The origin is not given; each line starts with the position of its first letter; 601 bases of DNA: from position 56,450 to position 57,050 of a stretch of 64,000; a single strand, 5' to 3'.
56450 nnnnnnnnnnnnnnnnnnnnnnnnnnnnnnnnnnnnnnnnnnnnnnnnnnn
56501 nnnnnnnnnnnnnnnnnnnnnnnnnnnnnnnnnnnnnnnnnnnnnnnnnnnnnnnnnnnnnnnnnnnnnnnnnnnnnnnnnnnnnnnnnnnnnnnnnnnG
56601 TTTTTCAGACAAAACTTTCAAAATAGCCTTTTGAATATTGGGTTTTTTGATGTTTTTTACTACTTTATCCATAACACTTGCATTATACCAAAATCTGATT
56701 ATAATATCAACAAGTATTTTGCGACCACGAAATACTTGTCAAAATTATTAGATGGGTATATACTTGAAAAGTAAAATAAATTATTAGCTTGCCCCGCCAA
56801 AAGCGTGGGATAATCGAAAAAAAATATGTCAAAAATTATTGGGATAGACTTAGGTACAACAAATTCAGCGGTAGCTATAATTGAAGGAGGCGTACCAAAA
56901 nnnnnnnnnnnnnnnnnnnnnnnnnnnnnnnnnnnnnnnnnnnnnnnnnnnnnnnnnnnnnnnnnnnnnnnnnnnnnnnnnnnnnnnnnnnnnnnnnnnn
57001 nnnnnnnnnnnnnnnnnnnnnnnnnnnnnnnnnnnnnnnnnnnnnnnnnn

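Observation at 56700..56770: Perfect 10-bp inverted repeat overlapping the dnaK -35 box, next to a divergently transcribed PaaX-like regulator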

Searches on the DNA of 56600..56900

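Call 61: search_rna_families(source=window, start=56600, end=56900, threshold=evalue, max_evalue=1)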
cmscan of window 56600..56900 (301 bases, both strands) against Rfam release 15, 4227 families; matches with E-value up to 1: 0.
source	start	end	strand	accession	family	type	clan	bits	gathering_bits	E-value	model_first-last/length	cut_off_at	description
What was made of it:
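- There is no Rfam match (call 61).
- Tried and rejected: There was no Rfam hit in 56600-56900 even at E <= 1 (call 61).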
